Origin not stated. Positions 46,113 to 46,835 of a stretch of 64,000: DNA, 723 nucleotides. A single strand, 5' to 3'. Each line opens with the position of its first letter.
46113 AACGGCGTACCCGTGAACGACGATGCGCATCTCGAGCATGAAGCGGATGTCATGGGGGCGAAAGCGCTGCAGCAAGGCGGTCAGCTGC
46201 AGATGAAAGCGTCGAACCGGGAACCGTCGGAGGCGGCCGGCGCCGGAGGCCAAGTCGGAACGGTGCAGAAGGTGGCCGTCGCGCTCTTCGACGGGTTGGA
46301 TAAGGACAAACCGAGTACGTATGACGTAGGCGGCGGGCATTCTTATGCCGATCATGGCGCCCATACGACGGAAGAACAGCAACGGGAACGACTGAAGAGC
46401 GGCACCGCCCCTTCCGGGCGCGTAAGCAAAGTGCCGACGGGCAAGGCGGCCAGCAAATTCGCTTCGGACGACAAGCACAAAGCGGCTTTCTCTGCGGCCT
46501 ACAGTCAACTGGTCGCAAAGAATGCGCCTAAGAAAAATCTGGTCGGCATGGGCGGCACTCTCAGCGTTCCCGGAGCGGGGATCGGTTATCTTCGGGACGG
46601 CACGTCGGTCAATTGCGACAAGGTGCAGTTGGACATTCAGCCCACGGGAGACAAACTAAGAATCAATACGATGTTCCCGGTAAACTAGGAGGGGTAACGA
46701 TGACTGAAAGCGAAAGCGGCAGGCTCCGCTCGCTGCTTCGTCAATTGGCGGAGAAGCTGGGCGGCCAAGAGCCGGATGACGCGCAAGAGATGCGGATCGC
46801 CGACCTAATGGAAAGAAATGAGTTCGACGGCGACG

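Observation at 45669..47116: DUF4157 (HExxH) toxin-like protein with unknown C-terminal domain plus a coupled acidic small protein: candidate toxin-immunity pair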

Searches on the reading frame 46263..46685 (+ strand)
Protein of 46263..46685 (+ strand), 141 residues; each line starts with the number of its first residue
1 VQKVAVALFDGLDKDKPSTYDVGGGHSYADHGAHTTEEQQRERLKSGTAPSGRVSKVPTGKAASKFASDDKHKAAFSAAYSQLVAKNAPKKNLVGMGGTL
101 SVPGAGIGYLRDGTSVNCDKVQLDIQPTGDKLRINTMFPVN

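Call 9: find_homologous_proteins(query=window:46263-46685:+)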
Query seq(141 aa) (141 aa): 11 proteins with E <= 0.001 among 29 candidates.
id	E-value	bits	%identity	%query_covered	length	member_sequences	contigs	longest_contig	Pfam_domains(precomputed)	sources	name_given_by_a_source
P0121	6.3e-71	255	82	100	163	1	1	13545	-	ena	-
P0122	1.2e-43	167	61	99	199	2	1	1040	-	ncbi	-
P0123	5.3e-43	165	57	99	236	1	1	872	-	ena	-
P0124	7.7e-43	164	58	99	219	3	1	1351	-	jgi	-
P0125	1.9e-42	163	58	100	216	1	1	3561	-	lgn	-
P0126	1.7e-41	160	57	99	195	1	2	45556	-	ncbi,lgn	-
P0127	3.0e-37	146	54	99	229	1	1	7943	-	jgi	jgi:hypothetical protein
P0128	5.8e-37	145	56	99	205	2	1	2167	-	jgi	jgi:hypothetical protein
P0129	1.8e-36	143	52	100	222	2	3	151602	-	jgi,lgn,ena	jgi:hypothetical protein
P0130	2.6e-35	140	57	89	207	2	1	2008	-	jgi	jgi:hypothetical protein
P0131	7.1e-31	125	51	92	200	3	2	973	-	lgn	-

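Call 20: find_encoding_contigs(protein=P0129, flank=8000, max_places=2)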
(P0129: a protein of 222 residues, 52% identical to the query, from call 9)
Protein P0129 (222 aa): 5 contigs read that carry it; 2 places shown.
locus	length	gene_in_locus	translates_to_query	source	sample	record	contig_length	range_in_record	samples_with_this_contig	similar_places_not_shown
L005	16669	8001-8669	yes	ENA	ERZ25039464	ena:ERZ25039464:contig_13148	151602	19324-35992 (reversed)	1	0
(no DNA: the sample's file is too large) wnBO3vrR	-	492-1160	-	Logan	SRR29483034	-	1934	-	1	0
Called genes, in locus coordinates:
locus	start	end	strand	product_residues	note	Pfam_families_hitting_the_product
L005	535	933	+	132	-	PF12680:SnoaL_2 (weak)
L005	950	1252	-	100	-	PF02148:zf-UBP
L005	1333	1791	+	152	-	PF01638:HxlR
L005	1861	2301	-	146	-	PF09537:DUF2383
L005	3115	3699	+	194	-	PF02803:Thiolase_C, PF22691:Thiolase_C_1 (faint)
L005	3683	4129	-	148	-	-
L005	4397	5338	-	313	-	-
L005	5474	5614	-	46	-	-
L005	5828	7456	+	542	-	-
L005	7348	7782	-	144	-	PF06146:PsiE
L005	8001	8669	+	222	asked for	-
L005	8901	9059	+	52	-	-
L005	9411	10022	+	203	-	PF01872:RibD_C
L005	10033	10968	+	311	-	-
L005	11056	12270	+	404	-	PF00266:Aminotran_5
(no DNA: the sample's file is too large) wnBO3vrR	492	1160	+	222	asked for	-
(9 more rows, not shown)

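Call 21: find_encoding_contigs(protein=P0126, flank=8000, max_places=2)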
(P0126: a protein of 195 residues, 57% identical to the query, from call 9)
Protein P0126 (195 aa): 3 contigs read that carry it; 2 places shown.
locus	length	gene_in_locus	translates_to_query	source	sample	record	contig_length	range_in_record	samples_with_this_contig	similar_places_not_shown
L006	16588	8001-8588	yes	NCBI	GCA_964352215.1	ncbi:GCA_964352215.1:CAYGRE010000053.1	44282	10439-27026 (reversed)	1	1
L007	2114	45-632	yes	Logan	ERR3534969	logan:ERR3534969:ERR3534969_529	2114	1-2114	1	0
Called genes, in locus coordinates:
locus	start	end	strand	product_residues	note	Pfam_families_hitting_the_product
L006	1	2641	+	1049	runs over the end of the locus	PF16327:CcmF_C (faint), PF01578:Cytochrom_C_asm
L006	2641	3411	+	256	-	PF01408:GFO_IDH_MocA (weak), PF03807:F420_oxidored, PF10727:Rossmann-like (weak), PF10728:DUF2520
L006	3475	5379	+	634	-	PF02129:Peptidase_S15, PF08530:PepX_C, PF18962:Por_Secre_tail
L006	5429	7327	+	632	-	PF16177:ACAS_N, PF00501:AMP-binding, PF13193:AMP-binding_C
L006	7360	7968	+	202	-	-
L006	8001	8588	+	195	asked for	-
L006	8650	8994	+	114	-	-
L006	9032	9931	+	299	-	PF07264:EI24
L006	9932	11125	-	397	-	PF00085:Thioredoxin, PF03190:Thioredox_DsbH, PF13098:Thioredoxin_2, PF13899:Thioredoxin_7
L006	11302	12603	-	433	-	PF02812:ELFV_dehydrog_N, PF00208:ELFV_dehydrog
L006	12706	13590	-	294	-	PF01148:CTP_transf_1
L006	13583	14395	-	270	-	PF02517:Rce1-like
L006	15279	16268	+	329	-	PF01207:Dus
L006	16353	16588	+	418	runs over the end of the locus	-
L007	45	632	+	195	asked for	-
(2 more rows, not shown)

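Call 23: predict_structure(alignment_id=A2)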
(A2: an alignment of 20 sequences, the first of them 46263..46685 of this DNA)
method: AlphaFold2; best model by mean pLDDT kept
length: 141 residues; sequences in the alignment: 20
mean_pLDDT: 95.4   pTM: 0.87
mean pLDDT of the five models: 95.4, 94.5, 94.4, 94.3, 93.6
residues with pLDDT >= 90: 132; 70-90: 6; 50-70: 2; < 50: 1
segments of 3 or more residues with pLDDT < 50: none
pLDDT, mean of each block of 10 residues (from residue 1): 80 96 95 98 98 96 98 97 94 95 98 98 95 97 96
secondary structure, 60 per line:
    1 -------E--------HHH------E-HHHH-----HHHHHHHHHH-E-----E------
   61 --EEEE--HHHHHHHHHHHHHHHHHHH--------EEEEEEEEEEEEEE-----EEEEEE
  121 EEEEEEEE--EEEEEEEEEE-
elements in order: H28-31 H37-46 E63-66 H69-87 E96-109 E115-128 E131-140

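Call 27: search_protein_representatives(alignment_id=A2)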
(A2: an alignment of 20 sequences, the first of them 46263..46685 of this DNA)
Query: 20 sequences, 238 profile positions. Proteins with E-value up to 0.001 (for the whole library): 11183; up to 1e-10: 4358; up to 1e-30: 21. The best 150 are listed.
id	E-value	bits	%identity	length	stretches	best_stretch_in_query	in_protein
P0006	7.5e-98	343.6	-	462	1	11-237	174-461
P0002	6.4e-96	337.3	-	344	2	11-237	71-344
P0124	2.0e-77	276.7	-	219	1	56-236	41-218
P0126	1.5e-74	267.3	-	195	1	60-237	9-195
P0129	7.4e-74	265.0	-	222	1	31-237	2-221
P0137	4.1e-69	249.5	-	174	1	87-236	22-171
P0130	2.9e-65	236.9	-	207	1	25-220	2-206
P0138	6.3e-61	222.7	-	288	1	26-235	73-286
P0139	3.6e-58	213.7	-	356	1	11-237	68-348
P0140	1.4e-52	195.4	-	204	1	48-237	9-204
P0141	5.6e-51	190.1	-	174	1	88-237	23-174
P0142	2.0e-48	181.8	-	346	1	21-237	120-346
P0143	2.2e-44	168.5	-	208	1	89-236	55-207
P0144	2.0e-43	165.4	-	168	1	91-237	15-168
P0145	3.7e-39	151.5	-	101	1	137-236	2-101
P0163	1.2e-21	94.2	-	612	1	111-208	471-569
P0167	1.7e-20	90.4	-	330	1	115-235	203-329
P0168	4.0e-20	89.2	-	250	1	112-235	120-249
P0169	1.1e-19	87.8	-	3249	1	113-236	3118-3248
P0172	6.1e-19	85.3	-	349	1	116-207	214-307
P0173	1.4e-18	84.1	-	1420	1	116-216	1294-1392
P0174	4.8e-18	82.3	-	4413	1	118-237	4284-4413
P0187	8.7e-17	78.2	-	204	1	113-214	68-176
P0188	1.0e-16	78.0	-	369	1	113-211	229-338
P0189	1.1e-16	77.9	-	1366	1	117-210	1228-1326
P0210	8.2e-16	75.0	-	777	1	113-235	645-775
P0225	1.3e-15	74.3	-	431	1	103-207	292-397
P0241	2.9e-15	73.2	-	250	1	116-209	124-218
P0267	5.3e-15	72.4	-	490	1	114-208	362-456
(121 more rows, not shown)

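Call 28: search_protein_families(library=pfam, proteins=[P0169, P0174, P0173, P0210], max_evalue=0.001)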
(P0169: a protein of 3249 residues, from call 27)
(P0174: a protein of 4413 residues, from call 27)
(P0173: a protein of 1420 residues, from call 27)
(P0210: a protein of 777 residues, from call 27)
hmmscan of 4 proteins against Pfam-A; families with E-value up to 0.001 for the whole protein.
P0169 (3249 aa): 5 families
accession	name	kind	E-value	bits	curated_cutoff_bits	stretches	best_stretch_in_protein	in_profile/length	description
PF05593.20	RHS_repeat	-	7.2e-175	565.3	22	25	1733-1770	1-38/38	RHS Repeat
PF25778.1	DUF7948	-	4.3e-50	171.2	27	1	224-446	1-213/214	Domain of unknown function (DUF7948)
PF06739.17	SBBP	-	1.3e-17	63.9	20.5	2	506-541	3-38/38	Beta-propeller repeat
PF07591.16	PT-HINT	-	1.8e-17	64.3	27.7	1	2964-3094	3-137/137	Pretoxin HINT domain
PF03178.21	CPSF_A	-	0.00061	19.7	27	0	2192-2273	133-213/319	CPSF A subunit region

P0174 (4413 aa): 3 families
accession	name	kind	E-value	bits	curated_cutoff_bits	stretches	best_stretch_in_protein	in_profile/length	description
PF05593.20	RHS_repeat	-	3.6e-94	308.1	22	8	2794-2830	1-37/38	RHS Repeat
PF07591.16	PT-HINT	-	1.1e-17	65.1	27.7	1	4092-4234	2-137/137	Pretoxin HINT domain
PF13403.11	Hint_2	-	0.00023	22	28.4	0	4084-4113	1-30/147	Hint domain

P0173 (1420 aa): 0 families

P0210 (777 aa): 2 families
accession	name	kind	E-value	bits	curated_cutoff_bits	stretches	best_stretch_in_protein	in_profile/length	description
PF21724.2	DUF6861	-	2.5e-29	102.5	28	1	300-472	3-193/194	Family of unknown function (DUF6861)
PF08239.17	SH3_3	-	4.8e-08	33.5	27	1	123-170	2-49/54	Bacterial SH3 domain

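Call 29: search_protein_families(library=pfam, proteins=[P0189, P0163, P0267, P0167, P0168, P0225, P0172, P0188, P0241, P0187], max_evalue=0.001)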
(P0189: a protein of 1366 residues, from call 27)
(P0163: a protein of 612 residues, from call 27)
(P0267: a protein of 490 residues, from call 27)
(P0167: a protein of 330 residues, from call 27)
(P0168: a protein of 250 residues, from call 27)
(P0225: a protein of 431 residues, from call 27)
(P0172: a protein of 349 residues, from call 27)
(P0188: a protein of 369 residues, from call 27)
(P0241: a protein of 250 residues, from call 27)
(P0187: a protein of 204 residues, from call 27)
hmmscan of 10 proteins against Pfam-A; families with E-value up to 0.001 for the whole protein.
P0189 (1366 aa): 1 family
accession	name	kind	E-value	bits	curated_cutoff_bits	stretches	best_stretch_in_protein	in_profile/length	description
PF13699.11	eCIS_core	-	2.8e-32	111.1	22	1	238-314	1-77/79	eCIS core domain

P0163 (612 aa): 0 families

P0267 (490 aa): 0 families

P0167 (330 aa): 0 families

P0168 (250 aa): 0 families

P0225 (431 aa): 0 families

P0172 (349 aa): 0 families

P0188 (369 aa): 1 family
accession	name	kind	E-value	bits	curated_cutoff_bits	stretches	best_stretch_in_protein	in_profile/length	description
PF05488.18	PAAR_motif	-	8e-17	61.7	27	1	41-110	6-68/70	PAAR motif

P0241 (250 aa): 0 families

P0187 (204 aa): 0 families

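Call 34: search_solved_structures(query=A4, max_evalue=10, show_alignments=3)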
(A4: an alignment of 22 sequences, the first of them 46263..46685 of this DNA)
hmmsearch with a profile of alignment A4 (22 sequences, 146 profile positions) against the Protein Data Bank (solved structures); distinct sequences matched with E-value up to 10: 0.

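Call 35: search_protein_families(library=pfam, alignment_id=A4, max_evalue=1)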
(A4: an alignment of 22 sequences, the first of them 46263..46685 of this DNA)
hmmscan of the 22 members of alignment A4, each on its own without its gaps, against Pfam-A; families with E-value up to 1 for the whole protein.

A. member 1, window:46263-46685:+ (141 aa): 0 families

B. families by the number of members that match (of 22 scanned): 12 families
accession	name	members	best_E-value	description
PF11182.14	AlgF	1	0.0051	Alginate O-acetyl transferase AlgF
PF05428.17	CRF-BP_N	1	0.021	Corticotropin-releasing factor binding protein N-terminal domain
PF14208.11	DUF4320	1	0.034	Domain of unknown function (DUF4320)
PF15536.11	Ntox3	1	0.047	Bacterial toxin 3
PF17433.7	Glyco_hydro_49N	1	0.051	Glycosyl hydrolase family 49 N-terminal Ig-like domain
PF23067.1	MG280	1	0.06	Uncharacterised protein MG280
PF03174.19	CHB_HEX_C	1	0.075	Chitobiase/beta-hexosaminidase C-terminal domain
PF10147.14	CR6_interact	1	0.1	Growth arrest and DNA-damage-inducible proteins-interacting protein 1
PF20884.3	MUM1-like_PWWP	1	0.11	MUM1-like, PWWP domain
PF11786.13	Aft1_HRA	1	0.21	Aft1 HRA domain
PF13913.12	zf-C2HC_2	1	0.22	zinc-finger of a C2HC-type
PF00703.27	Glyco_hydro_2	1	0.45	Glycosyl hydrolases family 2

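Call 50: find_related_loci(query=A4, collection=metagenome_contigs, flank=4000)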
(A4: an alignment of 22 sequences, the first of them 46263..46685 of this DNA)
Query A4 (141 aa) in metagenome_contigs; peptide patterns used: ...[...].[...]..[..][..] (x = any residue, [..] = any of these).
94 stretches matched a pattern; 13 encode a relative of the query (tblastn E <= 1e-3); 13 distinct loci.
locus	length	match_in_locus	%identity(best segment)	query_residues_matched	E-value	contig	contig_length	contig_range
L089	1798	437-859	58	2-141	2e-51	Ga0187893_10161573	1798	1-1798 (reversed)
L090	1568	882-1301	51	1-139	1e-42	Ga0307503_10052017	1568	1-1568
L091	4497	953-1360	46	6-140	4e-32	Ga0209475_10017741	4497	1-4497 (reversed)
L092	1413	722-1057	45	12-121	8e-24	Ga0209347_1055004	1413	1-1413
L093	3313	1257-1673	34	18-140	1e-17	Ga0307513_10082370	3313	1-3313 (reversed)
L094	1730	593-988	35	15-139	5e-16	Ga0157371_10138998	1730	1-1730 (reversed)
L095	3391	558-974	34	18-140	1e-13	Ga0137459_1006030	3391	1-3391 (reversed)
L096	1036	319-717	33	21-139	2e-13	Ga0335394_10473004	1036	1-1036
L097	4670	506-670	45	21-76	3e-11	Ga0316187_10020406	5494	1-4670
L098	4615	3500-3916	31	18-140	1e-10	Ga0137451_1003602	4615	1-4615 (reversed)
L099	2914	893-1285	28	14-141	5e-8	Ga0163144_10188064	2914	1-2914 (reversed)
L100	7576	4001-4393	28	14-141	6e-8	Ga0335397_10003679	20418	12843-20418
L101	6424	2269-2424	36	23-75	3e-5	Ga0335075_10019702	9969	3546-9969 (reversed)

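Call 55: search_protein_families(library=pfam, proteins=[L100:2-4411:+, L098:1445-3919:+, L093:3-1676:+, L099:2-1303:+, L090:3-1307:+, L094:2-991:+, L095:3-983:+, L097:2-922:+], max_evalue=0.001)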
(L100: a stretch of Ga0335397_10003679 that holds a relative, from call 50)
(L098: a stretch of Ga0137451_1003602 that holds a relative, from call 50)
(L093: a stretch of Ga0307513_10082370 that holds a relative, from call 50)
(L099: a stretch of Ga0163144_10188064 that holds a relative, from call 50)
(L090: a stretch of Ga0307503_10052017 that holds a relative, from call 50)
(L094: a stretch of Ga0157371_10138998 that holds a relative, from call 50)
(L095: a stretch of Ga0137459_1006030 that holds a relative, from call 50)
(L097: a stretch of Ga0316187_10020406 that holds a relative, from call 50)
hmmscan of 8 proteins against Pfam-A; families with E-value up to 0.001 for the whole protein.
L100:2-4411:+ (1470 aa): 2 families
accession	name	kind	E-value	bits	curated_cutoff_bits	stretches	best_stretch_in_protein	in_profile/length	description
PF13699.11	eCIS_core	-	1.8e-27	95.8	22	1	60-132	2-78/79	eCIS core domain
PF06037.17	DUF922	-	3.5e-17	63.3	27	1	176-313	5-153/153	Bacterial protein of unknown function (DUF922)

L098:1445-3919:+ (825 aa): 0 families

L093:3-1676:+ (558 aa): 0 families

L099:2-1303:+ (434 aa): 0 families

L090:3-1307:+ (435 aa): 0 families

L094:2-991:+ (330 aa): 0 families

L095:3-983:+ (327 aa): 0 families

L097:2-922:+ (307 aa): 0 families

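Call 75: fold_search(model_id=the predicted structure, library=pdb)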
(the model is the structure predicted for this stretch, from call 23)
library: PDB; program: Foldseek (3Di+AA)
matches with E <= 10: 975; with E <= 0.001: 2
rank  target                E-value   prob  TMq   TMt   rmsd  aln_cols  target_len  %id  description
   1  5e3e_B                4.3e-04  1.00  0.59  0.71   3.8       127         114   20  Crystal structure of CdiA-CT/CdiI complex from Y. kristensenii 33638 (released 2015-11-25)
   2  5e3e_D                4.3e-04  1.00  0.53  0.64   4.2       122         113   19  Crystal structure of CdiA-CT/CdiI complex from Y. kristensenii 33638 (released 2015-11-25)
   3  6p7l_F                6.7e-02  0.11  0.16  0.16  17.0        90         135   10  1.8 Angstrom structure of Aln2 from Streptomyces sp. CM020 (released 2020-06-17)
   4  4n3v_A                1.0e-01  0.05  0.15  0.13  18.0       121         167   14  Crystal structure of a bile-acid 7-alpha dehydratase (CLOHIR_00079) from Clostridium hiranonis DSM 13275 at 1.89 A res (released 2013-12-04)
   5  5uwb_A                1.1e-01  0.09  0.15  0.12  15.3        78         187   12  Re-refined 4FCZ: lipid-bound crystal structure of toluene-tolerance protein from Pseudomonas putida (released 2017-04-19)
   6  6p7l_A                1.6e-01  0.08  0.16  0.16  17.1        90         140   10  1.8 Angstrom structure of Aln2 from Streptomyces sp. CM020 (released 2020-06-17)
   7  9iq3_B                1.6e-01  0.07  0.15  0.18  15.6        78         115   10  AkaM,SnoaL-lile Protein (released 2025-07-16)
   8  7vju_D                1.8e-01  0.08  0.15  0.14  17.4        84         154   12  Crystal Structure of terephthalate dioxygenase from Comamonas testosteroni KF1 (released 2022-04-13)
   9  9iq3_A                1.8e-01  0.07  0.15  0.18  15.3        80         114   10  AkaM,SnoaL-lile Protein (released 2025-07-16)
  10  4l8p                  1.8e-01  0.04  0.16  0.14  18.2       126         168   13  Crystal structure of a bile-acid 7-alpha dehydratase (CLOHIR_00079) from Clostridium hiranonis DSM 13275 at 1.60 A resol (released 2013-08-21)
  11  3b8l_B                1.9e-01  0.16  0.17  0.17   5.4        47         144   15  CRYSTAL STRUCTURE OF A PUTATIVE AROMATIC RING HYDROXYLASE (SARO_3538) FROM NOVOSPHINGOBIUM AROMATICIVORANS DSM AT 1.75 (released 2007-11-27)
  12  6of8_B                1.9e-01  0.07  0.16  0.17  13.6        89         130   10  Structure of Thr354Asn, Glu355Gln, Thr412Asn, Ile414Met, Ile464His, and Phe467Met mutant human CamKII-alpha hub domain (released 2019-04-17)
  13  4gb5                  1.9e-01  0.07  0.16  0.15  15.0        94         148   12  Crystal structure of Kfla4162 protein from Kribbella flavida (released 2012-09-26)
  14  7vju_B                1.9e-01  0.06  0.15  0.14  15.3        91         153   13  Crystal Structure of terephthalate dioxygenase from Comamonas testosteroni KF1 (released 2022-04-13)
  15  6w3f_B                2.1e-01  0.10  0.15  0.18  14.1        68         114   12  Rd1NTF2_05_I64F_A80G_T94P_D101K_L106W (released 2020-04-15)
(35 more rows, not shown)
